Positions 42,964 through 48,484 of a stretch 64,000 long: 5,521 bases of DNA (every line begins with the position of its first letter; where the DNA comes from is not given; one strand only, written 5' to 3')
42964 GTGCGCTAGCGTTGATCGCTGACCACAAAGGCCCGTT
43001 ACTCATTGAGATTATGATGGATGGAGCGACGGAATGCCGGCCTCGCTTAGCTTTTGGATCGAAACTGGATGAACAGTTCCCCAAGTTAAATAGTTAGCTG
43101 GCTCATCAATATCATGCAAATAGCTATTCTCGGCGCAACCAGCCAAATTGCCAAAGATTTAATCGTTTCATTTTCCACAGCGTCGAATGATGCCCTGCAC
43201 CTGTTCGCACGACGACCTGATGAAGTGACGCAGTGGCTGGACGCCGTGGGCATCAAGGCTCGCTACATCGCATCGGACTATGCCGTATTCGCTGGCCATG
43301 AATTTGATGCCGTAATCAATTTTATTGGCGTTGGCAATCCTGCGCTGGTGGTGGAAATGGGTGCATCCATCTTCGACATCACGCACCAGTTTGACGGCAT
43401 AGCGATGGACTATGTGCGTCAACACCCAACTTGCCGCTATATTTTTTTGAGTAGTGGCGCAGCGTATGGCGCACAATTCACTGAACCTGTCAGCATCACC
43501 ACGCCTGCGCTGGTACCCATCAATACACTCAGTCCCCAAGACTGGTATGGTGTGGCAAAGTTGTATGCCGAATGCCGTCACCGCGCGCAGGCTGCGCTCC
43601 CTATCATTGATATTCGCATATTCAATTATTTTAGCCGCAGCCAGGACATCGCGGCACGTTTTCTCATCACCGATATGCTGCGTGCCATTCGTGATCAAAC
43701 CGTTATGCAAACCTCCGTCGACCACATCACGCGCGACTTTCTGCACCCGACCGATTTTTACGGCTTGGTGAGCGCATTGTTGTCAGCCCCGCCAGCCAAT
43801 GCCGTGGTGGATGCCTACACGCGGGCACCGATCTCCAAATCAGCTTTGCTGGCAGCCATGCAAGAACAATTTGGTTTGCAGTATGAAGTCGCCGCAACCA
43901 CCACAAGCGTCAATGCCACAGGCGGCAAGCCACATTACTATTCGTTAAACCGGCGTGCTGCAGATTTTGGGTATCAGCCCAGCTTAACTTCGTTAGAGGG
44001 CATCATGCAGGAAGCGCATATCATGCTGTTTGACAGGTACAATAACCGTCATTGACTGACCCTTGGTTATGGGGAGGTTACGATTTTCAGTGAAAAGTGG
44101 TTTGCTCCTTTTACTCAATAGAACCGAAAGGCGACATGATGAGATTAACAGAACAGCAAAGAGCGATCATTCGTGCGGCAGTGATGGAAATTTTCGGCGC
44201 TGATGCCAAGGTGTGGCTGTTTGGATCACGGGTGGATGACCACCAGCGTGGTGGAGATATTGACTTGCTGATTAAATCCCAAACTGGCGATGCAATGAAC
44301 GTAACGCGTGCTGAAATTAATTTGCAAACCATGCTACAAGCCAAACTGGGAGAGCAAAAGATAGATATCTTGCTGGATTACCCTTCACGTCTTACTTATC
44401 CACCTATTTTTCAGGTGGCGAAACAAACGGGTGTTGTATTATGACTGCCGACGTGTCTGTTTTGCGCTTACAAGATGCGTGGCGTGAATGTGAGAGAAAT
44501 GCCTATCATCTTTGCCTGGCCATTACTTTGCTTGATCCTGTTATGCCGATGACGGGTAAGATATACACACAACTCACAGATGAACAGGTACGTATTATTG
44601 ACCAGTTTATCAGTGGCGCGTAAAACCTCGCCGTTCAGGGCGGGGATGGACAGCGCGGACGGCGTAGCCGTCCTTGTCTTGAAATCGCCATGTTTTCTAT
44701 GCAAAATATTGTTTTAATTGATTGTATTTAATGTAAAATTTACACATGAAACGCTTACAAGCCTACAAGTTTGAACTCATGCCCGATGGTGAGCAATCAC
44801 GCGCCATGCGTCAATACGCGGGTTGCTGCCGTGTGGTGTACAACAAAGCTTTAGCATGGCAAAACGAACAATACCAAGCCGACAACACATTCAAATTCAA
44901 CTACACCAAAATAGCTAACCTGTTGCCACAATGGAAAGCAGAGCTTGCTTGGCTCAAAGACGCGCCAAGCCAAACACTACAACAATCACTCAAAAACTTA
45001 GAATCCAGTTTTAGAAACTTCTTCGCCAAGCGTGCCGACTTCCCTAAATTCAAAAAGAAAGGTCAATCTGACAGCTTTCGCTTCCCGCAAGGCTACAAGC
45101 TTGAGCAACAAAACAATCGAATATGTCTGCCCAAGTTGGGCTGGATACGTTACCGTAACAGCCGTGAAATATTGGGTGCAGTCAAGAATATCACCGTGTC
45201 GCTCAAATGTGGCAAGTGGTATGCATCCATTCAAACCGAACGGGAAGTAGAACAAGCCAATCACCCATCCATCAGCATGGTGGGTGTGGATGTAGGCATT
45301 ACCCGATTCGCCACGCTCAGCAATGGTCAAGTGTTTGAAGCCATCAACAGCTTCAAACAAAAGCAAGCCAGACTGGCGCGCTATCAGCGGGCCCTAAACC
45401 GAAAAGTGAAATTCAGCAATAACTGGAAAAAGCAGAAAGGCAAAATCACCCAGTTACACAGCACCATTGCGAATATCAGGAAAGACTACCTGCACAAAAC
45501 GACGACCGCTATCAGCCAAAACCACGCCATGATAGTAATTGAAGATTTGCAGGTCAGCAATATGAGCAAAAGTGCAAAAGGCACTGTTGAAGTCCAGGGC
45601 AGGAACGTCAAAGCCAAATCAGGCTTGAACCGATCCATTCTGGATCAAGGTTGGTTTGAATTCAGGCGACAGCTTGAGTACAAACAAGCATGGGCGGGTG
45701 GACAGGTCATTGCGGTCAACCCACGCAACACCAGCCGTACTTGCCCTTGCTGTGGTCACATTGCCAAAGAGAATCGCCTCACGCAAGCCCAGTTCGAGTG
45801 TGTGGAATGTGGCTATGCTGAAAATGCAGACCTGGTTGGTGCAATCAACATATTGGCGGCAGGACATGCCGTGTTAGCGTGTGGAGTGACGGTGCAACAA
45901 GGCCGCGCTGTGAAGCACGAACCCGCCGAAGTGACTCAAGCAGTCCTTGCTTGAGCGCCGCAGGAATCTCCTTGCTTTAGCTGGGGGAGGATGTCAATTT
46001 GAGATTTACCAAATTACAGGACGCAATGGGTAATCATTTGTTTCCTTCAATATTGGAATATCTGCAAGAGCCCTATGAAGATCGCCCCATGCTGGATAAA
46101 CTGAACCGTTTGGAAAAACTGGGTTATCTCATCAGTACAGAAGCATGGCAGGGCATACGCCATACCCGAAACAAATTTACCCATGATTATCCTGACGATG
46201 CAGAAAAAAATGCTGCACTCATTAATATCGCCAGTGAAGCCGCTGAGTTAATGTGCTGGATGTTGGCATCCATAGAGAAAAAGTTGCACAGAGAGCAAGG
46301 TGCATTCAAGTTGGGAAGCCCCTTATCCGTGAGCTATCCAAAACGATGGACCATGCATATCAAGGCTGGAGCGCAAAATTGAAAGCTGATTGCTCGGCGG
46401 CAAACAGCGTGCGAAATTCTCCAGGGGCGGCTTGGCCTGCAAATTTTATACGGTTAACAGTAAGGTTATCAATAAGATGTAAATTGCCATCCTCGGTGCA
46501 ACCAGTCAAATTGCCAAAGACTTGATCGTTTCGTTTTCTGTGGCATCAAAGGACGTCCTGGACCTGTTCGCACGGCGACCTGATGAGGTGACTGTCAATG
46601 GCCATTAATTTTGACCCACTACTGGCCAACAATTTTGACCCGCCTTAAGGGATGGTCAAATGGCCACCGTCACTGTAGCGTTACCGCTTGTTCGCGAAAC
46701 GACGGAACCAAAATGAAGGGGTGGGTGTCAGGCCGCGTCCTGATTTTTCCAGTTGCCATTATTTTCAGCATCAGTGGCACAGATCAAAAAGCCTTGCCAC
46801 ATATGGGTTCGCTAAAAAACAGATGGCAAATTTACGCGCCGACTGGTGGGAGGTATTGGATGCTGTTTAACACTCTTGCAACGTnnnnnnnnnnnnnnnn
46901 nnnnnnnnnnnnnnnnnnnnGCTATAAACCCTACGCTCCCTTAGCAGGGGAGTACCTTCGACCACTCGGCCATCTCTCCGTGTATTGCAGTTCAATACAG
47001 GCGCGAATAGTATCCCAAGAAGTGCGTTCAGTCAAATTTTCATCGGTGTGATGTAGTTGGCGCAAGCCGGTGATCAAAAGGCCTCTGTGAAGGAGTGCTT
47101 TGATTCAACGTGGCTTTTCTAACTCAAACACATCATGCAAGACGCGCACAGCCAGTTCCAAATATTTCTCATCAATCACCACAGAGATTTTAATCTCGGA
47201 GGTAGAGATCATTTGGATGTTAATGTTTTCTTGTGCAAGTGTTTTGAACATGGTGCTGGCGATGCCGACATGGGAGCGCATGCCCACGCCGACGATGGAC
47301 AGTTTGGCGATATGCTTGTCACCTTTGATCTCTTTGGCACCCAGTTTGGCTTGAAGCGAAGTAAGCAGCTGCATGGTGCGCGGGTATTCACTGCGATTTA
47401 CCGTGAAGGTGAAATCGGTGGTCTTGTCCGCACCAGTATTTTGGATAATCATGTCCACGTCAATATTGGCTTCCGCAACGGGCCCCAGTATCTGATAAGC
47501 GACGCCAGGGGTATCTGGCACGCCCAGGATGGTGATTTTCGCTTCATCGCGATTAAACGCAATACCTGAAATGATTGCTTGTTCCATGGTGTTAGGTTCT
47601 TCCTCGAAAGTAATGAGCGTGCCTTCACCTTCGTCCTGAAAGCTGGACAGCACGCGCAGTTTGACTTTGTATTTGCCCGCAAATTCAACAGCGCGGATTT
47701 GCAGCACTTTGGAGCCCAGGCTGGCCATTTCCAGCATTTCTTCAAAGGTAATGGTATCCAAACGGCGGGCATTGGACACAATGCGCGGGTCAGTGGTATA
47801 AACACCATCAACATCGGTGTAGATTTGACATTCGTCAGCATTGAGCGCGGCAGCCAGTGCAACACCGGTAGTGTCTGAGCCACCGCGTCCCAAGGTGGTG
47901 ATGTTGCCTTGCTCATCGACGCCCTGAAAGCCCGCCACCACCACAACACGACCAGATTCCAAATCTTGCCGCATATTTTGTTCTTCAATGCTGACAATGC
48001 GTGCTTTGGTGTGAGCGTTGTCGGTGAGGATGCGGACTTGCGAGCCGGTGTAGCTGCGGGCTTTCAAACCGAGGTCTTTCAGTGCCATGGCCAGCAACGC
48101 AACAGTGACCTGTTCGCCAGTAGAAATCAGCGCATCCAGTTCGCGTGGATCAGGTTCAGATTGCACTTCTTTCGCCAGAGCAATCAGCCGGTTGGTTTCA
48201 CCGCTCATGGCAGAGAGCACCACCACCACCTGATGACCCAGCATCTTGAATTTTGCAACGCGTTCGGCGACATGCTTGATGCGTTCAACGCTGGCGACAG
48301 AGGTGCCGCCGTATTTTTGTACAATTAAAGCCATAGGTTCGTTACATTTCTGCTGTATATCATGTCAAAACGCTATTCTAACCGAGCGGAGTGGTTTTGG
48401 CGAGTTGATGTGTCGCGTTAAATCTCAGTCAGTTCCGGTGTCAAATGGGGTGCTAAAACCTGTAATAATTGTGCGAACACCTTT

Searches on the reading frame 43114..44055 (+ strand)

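Call 56: search_protein_families(library=pfam, proteins=[window:43114-44055:+], max_evalue=0.001)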
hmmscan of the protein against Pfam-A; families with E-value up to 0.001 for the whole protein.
window:43114-44055:+ (313 aa): 2 families
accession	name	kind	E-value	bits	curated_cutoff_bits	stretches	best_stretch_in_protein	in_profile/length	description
PF01370.27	Epimerase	-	1.4e-13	51.2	20.9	1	3-227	1-229/240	NAD dependent epimerase/dehydratase family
PF16363.11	GDP_Man_Dehyd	-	5e-07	29.9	27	1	58-231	70-245/332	GDP-mannose 4,6 dehydratase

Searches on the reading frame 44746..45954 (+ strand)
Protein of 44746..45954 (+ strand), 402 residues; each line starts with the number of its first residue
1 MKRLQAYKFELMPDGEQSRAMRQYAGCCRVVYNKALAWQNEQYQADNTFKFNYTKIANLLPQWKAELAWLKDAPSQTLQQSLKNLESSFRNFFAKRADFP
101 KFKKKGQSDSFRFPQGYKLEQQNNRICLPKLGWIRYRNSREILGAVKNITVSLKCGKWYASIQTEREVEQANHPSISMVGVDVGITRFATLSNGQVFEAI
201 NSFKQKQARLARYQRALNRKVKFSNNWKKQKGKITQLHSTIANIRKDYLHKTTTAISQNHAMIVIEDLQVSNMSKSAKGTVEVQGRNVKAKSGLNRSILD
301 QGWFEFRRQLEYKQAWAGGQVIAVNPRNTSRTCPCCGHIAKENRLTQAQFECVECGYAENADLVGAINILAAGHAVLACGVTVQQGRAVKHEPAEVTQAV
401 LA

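Call 56: search_protein_families(library=pfam, proteins=[window:44746-45954:+], max_evalue=0.001)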
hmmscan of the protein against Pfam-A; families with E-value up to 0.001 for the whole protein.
window:44746-45954:+ (402 aa): 3 families
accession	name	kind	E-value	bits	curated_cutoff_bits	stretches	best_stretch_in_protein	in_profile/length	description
PF01385.25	OrfB_IS605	-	2.6e-30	105.5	30.5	1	161-276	1-119/120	Probable transposase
PF07282.18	Cas12f1-like_TNB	-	6.5e-24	84.3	26.3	1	303-369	1-60/60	Cas12f1-like, TNB domain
PF12323.14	HTH_OrfB_IS605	-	8.3e-17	60.8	21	1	1-46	1-45/47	Helix-turn-helix domain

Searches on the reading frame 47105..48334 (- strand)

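Call 56: search_protein_families(library=pfam, proteins=[window:47105-48334:-], max_evalue=0.001)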
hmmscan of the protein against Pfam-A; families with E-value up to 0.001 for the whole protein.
window:47105-48334:- (409 aa): 4 families
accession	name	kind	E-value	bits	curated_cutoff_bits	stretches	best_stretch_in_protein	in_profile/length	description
PF00696.33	AA_kinase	-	1.7e-53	182.2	24.9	1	3-229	2-233/234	Amino acid kinase family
PF22468.2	ACT_9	-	2.9e-34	117.1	27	2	345-403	1-61/61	ACT domain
PF13840.12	ACT_7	-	4.2e-22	78.2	27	1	339-401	3-65/65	ACT domain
PF01842.31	ACT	-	2e-17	63.1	27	2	269-326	4-63/66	ACT domain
